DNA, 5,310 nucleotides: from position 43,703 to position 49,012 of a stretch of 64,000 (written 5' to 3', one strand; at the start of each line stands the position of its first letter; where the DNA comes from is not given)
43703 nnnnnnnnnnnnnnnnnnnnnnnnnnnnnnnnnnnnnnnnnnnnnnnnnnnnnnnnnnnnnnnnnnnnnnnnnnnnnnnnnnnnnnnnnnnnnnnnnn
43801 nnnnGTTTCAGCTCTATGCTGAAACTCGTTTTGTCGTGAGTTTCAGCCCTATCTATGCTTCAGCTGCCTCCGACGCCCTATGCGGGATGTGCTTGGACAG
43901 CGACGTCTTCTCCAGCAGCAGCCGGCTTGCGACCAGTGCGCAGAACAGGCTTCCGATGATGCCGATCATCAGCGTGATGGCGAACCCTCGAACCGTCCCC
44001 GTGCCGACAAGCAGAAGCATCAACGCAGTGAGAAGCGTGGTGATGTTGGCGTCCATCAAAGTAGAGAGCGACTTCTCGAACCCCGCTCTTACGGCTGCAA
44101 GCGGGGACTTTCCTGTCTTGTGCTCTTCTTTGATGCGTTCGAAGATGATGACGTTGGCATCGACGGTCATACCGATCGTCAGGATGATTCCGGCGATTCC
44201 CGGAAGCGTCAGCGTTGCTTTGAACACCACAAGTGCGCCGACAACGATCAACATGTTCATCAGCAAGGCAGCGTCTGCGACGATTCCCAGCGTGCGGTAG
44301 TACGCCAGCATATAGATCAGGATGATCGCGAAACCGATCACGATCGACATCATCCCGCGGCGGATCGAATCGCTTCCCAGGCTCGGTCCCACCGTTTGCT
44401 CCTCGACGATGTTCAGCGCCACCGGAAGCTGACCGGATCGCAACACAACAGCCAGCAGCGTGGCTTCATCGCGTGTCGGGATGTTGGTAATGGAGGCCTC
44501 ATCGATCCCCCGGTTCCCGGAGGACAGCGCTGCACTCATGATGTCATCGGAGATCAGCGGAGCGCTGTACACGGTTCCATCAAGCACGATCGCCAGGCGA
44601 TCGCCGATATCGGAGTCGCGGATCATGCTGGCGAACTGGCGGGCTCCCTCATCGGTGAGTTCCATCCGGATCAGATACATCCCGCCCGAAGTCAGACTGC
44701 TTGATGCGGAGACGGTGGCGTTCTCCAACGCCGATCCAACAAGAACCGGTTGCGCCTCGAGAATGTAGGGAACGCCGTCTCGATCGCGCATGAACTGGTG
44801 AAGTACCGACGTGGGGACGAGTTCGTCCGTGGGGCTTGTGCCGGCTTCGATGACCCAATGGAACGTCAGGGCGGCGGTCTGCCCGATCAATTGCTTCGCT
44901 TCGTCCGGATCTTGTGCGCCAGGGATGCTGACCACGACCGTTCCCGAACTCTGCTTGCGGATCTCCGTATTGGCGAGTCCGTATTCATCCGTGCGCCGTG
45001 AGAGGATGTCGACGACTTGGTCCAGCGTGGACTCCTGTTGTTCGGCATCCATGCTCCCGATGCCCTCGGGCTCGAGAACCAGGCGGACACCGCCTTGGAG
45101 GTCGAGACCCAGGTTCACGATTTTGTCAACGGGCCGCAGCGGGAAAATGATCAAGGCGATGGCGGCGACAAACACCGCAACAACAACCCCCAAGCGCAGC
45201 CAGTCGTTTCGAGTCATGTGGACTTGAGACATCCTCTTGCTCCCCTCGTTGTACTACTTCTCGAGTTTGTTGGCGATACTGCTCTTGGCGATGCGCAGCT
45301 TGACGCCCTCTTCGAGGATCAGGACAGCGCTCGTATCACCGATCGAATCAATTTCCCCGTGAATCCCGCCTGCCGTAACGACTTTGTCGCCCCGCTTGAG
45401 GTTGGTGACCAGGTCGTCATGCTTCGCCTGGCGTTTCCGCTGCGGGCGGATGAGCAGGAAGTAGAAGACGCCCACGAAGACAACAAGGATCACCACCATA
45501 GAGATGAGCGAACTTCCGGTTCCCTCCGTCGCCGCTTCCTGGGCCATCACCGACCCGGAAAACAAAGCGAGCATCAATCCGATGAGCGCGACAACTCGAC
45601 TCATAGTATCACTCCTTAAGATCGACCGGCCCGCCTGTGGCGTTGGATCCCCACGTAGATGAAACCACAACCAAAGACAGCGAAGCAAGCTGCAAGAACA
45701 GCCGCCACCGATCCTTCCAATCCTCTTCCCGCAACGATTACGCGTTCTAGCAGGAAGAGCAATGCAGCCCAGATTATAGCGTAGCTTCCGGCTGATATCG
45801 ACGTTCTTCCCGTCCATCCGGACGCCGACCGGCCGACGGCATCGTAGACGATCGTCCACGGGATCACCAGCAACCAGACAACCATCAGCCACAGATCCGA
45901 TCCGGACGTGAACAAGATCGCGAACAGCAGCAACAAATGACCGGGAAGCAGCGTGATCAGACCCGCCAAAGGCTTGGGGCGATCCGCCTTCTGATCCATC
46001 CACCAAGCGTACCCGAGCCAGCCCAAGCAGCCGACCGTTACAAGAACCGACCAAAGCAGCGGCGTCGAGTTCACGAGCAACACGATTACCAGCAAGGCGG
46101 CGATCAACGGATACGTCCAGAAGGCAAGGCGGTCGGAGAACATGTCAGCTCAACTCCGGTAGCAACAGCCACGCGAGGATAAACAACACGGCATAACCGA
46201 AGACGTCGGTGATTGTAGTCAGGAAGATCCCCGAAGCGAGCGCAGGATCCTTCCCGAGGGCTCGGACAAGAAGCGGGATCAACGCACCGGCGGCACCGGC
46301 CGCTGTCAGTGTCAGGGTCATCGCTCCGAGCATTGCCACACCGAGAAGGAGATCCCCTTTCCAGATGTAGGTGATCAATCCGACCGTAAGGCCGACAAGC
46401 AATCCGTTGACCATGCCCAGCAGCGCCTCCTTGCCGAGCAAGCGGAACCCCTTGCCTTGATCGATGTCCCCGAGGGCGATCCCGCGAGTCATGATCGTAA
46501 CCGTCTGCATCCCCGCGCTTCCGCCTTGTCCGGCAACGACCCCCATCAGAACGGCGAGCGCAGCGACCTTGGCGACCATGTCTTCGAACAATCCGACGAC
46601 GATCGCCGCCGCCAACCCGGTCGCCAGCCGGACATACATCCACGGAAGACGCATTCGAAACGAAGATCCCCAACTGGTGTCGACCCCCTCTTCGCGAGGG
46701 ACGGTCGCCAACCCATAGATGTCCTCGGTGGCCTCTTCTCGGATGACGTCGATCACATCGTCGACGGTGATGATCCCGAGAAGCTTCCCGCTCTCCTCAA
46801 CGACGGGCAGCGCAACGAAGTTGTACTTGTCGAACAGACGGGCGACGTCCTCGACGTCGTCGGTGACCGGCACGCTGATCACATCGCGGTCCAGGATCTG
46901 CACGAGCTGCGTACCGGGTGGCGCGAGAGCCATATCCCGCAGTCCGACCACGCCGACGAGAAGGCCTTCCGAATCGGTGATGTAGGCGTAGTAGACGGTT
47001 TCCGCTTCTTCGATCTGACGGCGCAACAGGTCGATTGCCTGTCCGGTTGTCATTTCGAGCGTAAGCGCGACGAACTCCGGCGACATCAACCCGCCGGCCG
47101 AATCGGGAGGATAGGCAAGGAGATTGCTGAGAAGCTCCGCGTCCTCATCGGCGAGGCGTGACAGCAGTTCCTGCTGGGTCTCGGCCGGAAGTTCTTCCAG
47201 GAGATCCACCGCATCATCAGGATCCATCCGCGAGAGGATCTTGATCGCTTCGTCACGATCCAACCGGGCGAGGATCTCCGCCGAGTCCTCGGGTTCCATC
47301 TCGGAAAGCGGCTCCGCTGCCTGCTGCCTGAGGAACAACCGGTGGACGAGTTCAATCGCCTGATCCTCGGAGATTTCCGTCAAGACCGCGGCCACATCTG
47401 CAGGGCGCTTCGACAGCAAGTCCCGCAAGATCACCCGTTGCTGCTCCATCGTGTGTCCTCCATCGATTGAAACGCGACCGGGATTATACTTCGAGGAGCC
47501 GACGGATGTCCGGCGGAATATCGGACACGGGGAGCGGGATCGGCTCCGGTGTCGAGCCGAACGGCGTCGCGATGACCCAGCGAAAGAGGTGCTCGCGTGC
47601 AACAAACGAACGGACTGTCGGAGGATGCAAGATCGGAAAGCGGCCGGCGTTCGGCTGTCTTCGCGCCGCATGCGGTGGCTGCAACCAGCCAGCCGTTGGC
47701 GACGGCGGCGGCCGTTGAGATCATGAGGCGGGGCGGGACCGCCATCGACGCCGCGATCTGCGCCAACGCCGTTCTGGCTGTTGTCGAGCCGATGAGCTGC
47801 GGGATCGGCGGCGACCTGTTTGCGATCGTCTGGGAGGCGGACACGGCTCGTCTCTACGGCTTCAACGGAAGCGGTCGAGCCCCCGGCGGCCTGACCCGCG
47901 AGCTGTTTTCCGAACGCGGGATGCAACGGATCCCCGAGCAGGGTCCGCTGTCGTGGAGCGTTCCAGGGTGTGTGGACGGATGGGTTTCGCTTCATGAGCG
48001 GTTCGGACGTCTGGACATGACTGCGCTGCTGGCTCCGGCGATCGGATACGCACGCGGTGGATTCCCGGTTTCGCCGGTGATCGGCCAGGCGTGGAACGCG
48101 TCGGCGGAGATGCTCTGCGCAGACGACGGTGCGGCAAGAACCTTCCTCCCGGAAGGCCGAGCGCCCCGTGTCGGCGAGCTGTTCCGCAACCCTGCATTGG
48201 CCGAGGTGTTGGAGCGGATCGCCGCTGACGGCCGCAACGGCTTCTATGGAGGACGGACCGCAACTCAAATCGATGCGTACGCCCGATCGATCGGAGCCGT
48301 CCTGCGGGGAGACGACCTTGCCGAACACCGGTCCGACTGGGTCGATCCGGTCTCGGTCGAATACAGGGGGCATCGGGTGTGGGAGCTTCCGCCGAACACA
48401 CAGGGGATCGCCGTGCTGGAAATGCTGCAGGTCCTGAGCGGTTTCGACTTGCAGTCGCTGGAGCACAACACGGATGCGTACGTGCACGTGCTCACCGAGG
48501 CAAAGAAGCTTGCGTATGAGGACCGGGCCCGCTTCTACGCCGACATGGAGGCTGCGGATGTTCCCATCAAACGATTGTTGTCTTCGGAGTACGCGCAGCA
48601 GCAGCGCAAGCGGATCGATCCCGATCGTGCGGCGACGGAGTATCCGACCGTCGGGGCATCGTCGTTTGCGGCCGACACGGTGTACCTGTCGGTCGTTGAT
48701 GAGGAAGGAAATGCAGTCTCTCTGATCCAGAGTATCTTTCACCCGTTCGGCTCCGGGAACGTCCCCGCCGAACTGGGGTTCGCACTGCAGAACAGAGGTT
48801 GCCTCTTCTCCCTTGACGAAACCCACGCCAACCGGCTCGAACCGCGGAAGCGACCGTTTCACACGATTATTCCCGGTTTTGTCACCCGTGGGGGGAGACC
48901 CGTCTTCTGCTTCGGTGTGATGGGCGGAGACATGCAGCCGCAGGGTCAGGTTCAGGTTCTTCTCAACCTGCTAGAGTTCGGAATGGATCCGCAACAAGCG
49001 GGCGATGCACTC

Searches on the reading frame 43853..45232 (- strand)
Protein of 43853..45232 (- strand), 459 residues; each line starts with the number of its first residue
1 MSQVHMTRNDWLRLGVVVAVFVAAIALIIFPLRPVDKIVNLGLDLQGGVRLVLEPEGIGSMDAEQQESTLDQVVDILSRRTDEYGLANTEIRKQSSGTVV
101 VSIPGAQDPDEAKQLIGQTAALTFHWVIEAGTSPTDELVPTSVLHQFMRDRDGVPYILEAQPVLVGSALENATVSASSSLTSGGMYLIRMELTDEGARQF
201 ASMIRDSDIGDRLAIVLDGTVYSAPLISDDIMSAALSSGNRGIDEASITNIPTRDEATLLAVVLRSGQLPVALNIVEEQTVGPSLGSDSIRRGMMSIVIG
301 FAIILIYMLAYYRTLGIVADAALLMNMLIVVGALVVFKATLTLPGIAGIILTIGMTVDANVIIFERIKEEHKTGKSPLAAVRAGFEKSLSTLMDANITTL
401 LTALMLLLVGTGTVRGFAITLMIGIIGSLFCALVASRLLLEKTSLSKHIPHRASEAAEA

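Call 59: search_protein_families(library=pfam, proteins=[window:43853-45232:-])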
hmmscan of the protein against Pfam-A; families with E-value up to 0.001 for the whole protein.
window:43853-45232:- (459 aa): 4 families
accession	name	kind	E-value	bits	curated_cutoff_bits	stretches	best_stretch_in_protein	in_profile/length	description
PF02355.23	SecD_SecF_C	-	3e-24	85.9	20.5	1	274-440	14-184/189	Protein export membrane protein SecD/SecF, C-terminal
PF22599.2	SecDF_P1_head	-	5.2e-20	71.9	27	1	148-271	4-114/114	SecDF, P1 head subdomain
PF21760.3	SecD_1st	-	9.3e-17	60.7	27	1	70-127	1-58/60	Protein translocase subunit SecDF, P1 domain, N-terminal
PF00873.25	ACR_tran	-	0.00072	17.8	28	0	290-434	330-480/1021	AcrB/AcrD/AcrF family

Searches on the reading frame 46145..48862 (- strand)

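Call 59: search_protein_families(library=pfam, proteins=[window:46145-48862:-])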
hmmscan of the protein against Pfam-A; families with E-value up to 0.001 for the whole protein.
window:46145-48862:- (905 aa): 4 families
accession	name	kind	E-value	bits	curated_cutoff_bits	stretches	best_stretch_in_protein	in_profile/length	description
PF01769.21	MgtE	-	8.4e-28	97.6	27.6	1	775-895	3-124/125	Divalent cation transporter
PF03448.22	MgtE_N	-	2.5e-22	79.8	25.9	1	486-587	2-102/102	MgtE intracellular N domain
PF00571.33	CBS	-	1.8e-18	67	24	1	656-708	4-56/57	CBS domain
PF14841.11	FliG_M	-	2.2e-06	28.2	25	0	542-572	19-49/76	FliG middle domain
